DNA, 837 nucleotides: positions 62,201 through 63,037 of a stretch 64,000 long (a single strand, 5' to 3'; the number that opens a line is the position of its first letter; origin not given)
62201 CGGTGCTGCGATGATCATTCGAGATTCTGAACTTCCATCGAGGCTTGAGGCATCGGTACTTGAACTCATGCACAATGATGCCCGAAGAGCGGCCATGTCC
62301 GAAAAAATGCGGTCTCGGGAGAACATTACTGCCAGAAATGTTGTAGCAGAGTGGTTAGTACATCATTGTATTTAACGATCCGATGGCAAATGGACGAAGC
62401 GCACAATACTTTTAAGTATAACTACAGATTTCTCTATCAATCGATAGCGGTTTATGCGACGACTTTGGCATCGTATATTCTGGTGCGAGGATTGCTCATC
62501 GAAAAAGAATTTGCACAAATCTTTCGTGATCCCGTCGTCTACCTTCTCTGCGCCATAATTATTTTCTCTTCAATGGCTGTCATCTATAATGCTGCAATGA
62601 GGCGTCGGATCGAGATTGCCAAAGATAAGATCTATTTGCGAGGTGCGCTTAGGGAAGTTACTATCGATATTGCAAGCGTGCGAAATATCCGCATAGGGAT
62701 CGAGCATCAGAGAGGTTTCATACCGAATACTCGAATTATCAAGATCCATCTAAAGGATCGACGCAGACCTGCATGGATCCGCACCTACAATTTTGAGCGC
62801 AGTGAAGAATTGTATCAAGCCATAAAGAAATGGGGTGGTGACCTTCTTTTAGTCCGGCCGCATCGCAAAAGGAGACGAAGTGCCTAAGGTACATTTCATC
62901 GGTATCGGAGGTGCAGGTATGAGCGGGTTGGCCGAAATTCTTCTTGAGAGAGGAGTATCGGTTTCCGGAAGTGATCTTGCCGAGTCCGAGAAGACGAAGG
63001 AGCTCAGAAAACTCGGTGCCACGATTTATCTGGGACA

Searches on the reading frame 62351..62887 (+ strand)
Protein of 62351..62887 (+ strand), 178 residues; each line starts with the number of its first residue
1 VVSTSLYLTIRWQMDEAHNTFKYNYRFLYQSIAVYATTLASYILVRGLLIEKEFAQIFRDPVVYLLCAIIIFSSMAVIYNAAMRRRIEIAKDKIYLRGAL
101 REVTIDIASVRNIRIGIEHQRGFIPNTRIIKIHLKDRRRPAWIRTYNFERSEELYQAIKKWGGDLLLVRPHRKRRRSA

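Call 3: search_protein_families(library=pfam, proteins=[window:62351-62887:+], max_evalue=1)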
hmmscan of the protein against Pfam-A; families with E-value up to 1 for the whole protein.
window:62351-62887:+ (178 aa): 0 families

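Call 24: search_protein_families(library=ncbifam, proteins=[window:62351-62884:+], max_evalue=1)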
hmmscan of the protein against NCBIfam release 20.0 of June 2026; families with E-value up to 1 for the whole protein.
window:62351-62884:+ (178 aa): 2 families
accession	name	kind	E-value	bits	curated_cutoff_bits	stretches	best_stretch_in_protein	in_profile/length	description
NF047680.1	LIC13197_LIC10919_LIC10469_fam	subfamily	0.0068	15.9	280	1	81-150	133-199/207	LIC13197/LIC10919/LIC10469 family protein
NF033827.1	CDF_efflux_DmeF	equivalog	0.15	11.4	250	1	22-73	175-224/309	CDF family Co(II)/Ni(II) efflux transporter DmeF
